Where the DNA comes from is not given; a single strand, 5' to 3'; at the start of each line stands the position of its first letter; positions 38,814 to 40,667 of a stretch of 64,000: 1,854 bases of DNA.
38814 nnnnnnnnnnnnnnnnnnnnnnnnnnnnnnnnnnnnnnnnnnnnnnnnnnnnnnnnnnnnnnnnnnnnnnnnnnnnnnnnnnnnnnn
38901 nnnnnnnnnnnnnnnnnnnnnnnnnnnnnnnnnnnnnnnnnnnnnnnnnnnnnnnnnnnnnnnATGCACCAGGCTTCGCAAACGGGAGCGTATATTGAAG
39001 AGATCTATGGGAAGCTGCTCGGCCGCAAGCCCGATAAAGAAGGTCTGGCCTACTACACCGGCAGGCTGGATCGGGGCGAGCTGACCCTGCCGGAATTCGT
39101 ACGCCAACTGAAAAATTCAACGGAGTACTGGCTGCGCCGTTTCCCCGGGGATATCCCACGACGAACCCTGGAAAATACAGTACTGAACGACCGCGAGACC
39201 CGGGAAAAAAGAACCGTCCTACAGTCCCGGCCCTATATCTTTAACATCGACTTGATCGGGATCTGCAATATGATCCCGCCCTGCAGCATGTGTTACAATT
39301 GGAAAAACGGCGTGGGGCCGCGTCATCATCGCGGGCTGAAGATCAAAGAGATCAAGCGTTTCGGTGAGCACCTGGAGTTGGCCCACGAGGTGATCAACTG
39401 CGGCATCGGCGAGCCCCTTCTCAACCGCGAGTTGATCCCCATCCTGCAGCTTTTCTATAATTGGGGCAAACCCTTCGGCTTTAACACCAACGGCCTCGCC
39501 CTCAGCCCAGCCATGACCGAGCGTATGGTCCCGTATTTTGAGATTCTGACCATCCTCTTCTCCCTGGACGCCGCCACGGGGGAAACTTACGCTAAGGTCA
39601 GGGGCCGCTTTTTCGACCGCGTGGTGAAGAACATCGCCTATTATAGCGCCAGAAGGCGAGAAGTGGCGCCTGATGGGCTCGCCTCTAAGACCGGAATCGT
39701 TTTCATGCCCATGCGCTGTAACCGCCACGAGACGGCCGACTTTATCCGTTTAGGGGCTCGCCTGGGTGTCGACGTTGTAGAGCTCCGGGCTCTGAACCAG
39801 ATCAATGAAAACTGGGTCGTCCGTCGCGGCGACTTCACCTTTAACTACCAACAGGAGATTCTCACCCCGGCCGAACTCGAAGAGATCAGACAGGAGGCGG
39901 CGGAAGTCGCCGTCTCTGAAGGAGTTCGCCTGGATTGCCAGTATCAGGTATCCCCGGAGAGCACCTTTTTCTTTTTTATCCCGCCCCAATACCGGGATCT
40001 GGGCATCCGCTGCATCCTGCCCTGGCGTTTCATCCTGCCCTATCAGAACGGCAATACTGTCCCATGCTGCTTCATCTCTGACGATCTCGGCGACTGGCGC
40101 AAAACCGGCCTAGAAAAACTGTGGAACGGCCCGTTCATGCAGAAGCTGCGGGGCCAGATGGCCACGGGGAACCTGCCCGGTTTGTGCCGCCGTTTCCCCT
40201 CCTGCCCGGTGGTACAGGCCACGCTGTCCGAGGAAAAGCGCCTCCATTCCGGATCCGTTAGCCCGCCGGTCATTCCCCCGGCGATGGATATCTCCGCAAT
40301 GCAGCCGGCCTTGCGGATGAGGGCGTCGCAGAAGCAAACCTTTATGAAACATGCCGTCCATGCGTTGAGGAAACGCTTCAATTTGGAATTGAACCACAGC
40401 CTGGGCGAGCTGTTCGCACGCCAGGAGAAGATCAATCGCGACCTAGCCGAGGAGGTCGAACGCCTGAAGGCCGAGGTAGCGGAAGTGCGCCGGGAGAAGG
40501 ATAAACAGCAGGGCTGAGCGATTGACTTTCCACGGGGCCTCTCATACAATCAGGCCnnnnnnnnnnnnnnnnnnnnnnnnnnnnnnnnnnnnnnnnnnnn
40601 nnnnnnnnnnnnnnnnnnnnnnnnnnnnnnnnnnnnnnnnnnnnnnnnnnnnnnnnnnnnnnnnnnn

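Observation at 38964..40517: DUF4214 - radical SAM - SPASM fusion with non-canonical CX5CX2C cluster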

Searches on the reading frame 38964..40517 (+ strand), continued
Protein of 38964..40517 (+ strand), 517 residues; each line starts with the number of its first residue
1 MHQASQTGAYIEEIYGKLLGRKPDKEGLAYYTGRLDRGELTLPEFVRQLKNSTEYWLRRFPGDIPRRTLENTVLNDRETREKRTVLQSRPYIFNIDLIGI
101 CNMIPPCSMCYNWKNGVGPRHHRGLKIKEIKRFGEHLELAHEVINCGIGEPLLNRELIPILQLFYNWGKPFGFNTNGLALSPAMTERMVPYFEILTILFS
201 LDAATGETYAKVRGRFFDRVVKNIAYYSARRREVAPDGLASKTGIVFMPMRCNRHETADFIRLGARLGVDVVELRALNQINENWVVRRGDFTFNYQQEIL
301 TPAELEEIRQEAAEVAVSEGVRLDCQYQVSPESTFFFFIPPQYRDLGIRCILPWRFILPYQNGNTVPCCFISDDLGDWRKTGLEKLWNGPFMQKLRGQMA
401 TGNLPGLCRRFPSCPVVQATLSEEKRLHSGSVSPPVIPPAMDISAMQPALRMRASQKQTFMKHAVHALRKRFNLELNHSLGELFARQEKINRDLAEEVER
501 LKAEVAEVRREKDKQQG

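Call 68: search_protein_families(library=pfam, proteins=[P0224, P0228, P0233, P0235, P0248, P0263, P0267, P0278, P0328], max_evalue=0.001)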
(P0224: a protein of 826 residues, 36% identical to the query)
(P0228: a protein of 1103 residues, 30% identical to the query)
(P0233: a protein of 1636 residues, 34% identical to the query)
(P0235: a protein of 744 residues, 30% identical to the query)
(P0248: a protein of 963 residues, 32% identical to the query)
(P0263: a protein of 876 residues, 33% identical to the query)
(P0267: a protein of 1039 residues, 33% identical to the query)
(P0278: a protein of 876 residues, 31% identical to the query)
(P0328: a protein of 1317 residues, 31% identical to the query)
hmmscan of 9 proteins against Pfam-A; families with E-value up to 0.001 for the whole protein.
P0224 (826 aa): 1 family
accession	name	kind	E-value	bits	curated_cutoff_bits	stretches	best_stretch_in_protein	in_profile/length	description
PF13186.11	SPASM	-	5.7e-05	23.8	21.5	1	292-340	1-53/67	Iron-sulfur cluster-binding domain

P0228 (1103 aa): 2 families
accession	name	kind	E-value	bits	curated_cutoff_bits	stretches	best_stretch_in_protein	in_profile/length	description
PF04055.27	Radical_SAM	-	4.1e-34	118.6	29.5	2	356-514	4-165/166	Radical SAM superfamily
PF13186.11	SPASM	-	3e-20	72.7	21.5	2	1016-1076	1-63/67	Iron-sulfur cluster-binding domain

P0233 (1636 aa): 3 families
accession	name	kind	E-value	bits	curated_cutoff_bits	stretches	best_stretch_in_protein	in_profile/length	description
PF00202.27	Aminotran_3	-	1e-36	127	30.5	1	847-1148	5-329/403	Aminotransferase class-III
PF00248.27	Aldo_ket_red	-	6.2e-20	71.9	24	1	16-299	2-286/291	Aldo/keto reductase family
PF04055.27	Radical_SAM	-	2.5e-10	41.2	29.5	1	1310-1444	1-139/166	Radical SAM superfamily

P0235 (744 aa): 11 families
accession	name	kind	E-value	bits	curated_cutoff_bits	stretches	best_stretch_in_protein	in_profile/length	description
PF04055.27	Radical_SAM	-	2.2e-15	57.6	29.5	1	420-579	2-161/166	Radical SAM superfamily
PF23914.1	TPR_CcmH_CycH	-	3.5e-15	56.6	42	2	103-191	45-135/158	Cytochrome c-type biogenesis protein H TPR domain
PF14559.12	TPR_19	-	3e-09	37.5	25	0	124-170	6-52/68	Tetratricopeptide repeat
PF13946.11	DUF4214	-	2.4e-08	34.3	23.2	1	13-69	9-69/72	Domain of unknown function (DUF4214)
PF07719.23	TPR_2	-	8.6e-08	32.2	27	0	112-141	4-33/34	Tetratricopeptide repeat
PF00515.34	TPR_1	-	2.1e-06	27.8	27.8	0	112-141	4-33/34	Tetratricopeptide repeat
PF13186.11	SPASM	-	1.6e-05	25.5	21.5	1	682-726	15-63/67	Iron-sulfur cluster-binding domain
PF13414.12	TPR_11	-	7.3e-05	22.8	26.8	0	286-316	1-31/42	TPR repeat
PF13428.12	TPR_14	-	0.00014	22.6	23.5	0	76-113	2-40/44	Tetratricopeptide repeat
PF13181.12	TPR_8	-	0.00022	21.6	25.7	0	115-141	7-33/34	Tetratricopeptide repeat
PF13429.12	TPR_15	-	0.00024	21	26.2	0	295-339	162-206/280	Tetratricopeptide repeat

P0248 (963 aa): 2 families
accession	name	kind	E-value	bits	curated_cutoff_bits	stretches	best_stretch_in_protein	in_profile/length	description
PF00202.27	Aminotran_3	-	1.6e-37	129.6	30.5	1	173-477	5-330/403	Aminotransferase class-III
PF04055.27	Radical_SAM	-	2.7e-11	44.3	29.5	1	624-757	1-138/166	Radical SAM superfamily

P0263 (876 aa): 1 family
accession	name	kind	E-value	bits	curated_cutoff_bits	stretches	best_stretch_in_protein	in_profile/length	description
PF04055.27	Radical_SAM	-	8.3e-11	42.8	29.5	1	245-404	6-164/166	Radical SAM superfamily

P0267 (1039 aa): 1 family
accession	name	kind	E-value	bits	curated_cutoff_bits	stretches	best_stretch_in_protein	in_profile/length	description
PF04055.27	Radical_SAM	-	1.4e-08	35.5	29.5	1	608-740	4-139/166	Radical SAM superfamily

P0278 (876 aa): 7 families
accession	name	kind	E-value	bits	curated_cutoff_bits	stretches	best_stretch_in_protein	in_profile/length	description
PF00534.26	Glycos_transf_1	-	4.5e-32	111.4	26.4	1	215-380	2-171/172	Glycosyl transferases group 1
PF13692.12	Glyco_trans_1_4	-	1.8e-23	83.8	27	1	229-367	2-142/142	Glycosyl transferases group 1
PF13439.12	Glyco_transf_4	-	2.4e-17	63.9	28.5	1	14-204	1-169/170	Glycosyltransferase Family 4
PF04055.27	Radical_SAM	-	1.2e-15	58.6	29.5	1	541-706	1-165/166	Radical SAM superfamily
PF13186.11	SPASM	-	3.4e-14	53.3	21.5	1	807-869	1-67/67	Iron-sulfur cluster-binding domain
PF13579.12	Glyco_trans_4_4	-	3.9e-09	37.5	29.7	1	15-199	1-157/158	Glycosyl transferase 4-like domain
PF20706.3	GT4-conflict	-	1.7e-06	27.8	26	1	226-388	195-378/385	Family 4 Glycosyltransferase in conflict systems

P0328 (1317 aa): 9 families
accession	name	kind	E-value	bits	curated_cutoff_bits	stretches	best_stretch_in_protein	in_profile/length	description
PF00534.26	Glycos_transf_1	-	8.1e-66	221.2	26.4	2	637-801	4-167/172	Glycosyl transferases group 1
PF13692.12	Glyco_trans_1_4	-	6.6e-51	172.8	27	2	650-791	3-141/142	Glycosyl transferases group 1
PF13439.12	Glyco_transf_4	-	1e-36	127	28.5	2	433-637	1-170/170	Glycosyltransferase Family 4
PF04055.27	Radical_SAM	-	3.9e-15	56.8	29.5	1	982-1143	3-164/166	Radical SAM superfamily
PF13579.12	Glyco_trans_4_4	-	5.6e-13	50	29.7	1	434-632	1-158/158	Glycosyl transferase 4-like domain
PF20706.3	GT4-conflict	-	5.9e-12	45.7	26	1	238-348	196-313/385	Family 4 Glycosyltransferase in conflict systems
PF13186.11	SPASM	-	6.3e-12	46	21.5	1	1240-1304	1-66/67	Iron-sulfur cluster-binding domain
PF13524.12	Glyco_trans_1_2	-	2.6e-08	34.4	25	1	674-803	8-125/144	Glycosyl transferase-like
PF13477.12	Glyco_trans_4_2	-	0.00081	20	23.4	0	436-545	9-107/139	Glycosyl transferase 4-like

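Call 77: search_protein_families(library=padloc, proteins=[window:38964-40517:+], max_evalue=0.001)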
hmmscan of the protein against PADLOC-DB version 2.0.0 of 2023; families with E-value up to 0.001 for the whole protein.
window:38964-40517:+ (517 aa): 2 families
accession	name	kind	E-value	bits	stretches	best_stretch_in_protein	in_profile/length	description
PDLC02903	pVip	-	4e-11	40.9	1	93-244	2-142/257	Viperins not associated with kinases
PDLC02904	pVip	-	0.0001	19.9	1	92-224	4-129/262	Viperins associated with kinases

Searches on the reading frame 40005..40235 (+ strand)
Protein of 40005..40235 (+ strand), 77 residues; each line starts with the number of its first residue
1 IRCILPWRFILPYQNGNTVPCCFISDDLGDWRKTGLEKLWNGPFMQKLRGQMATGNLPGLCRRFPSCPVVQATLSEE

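Call 73: search_solved_structures(query=window:40005-40235:+, max_evalue=10, show_alignments=5)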
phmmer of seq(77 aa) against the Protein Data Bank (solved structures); distinct sequences matched with E-value up to 10: 1.
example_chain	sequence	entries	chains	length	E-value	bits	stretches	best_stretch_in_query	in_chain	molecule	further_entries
3kst_A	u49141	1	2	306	1.3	12.4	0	21-35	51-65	Endo-1,4-beta-xylanase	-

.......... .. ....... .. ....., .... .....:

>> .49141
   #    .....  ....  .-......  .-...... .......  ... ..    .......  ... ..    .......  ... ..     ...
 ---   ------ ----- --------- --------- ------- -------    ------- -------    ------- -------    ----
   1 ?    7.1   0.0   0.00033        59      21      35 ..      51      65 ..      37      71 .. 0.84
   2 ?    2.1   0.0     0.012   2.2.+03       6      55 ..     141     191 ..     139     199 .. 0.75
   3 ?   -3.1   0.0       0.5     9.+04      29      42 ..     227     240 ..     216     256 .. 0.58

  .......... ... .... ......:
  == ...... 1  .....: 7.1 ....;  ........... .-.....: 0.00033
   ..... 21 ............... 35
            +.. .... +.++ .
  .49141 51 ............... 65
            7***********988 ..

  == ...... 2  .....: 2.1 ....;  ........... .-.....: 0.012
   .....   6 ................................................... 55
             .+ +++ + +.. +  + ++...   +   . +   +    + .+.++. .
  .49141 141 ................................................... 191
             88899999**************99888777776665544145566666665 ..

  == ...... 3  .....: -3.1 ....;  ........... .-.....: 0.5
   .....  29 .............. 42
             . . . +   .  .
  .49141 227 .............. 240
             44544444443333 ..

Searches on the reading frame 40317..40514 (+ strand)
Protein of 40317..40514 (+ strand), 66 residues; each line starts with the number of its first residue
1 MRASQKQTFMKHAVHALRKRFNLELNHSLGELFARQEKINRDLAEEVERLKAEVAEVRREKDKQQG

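Call 50: find_homologous_proteins(query=A3, max_evalue=0.001)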
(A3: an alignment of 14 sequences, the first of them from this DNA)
Query A3 (14 sequences) (66 aa, profile of the alignment): 91 proteins with E <= 0.001 among 1343 candidates.
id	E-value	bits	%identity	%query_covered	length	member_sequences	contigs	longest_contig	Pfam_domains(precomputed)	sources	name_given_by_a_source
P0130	3.6e-23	99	30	80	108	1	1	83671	-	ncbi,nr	ncbi:MAG: hypothetical protein QHH14_06020 [Clostridiales bacterium]|nr:hypothetical protein [Clostr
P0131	2.9e-22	96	25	77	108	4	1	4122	-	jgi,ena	-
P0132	8.9e-22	94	29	83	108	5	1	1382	-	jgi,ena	-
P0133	1.2e-21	94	25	77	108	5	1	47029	-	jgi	jgi:hypothetical protein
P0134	1.4e-21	94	33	91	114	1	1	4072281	-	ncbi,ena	-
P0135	6.1e-21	92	26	86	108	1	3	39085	-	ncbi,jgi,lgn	-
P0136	7.5e-21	91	30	97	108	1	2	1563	-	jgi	jgi:hypothetical protein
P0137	8.8e-21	91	31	83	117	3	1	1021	-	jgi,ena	-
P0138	1.2e-20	91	27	74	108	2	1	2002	-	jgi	jgi:hypothetical protein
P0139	1.8e-20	90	24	89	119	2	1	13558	-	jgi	-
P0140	2.0e-20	90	31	59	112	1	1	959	-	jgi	-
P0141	2.6e-20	90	25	86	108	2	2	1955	-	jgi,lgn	-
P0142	3.6e-20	89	32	100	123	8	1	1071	-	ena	-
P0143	3.6e-20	89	31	83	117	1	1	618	-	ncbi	-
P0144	4.0e-20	89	25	77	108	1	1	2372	-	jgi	-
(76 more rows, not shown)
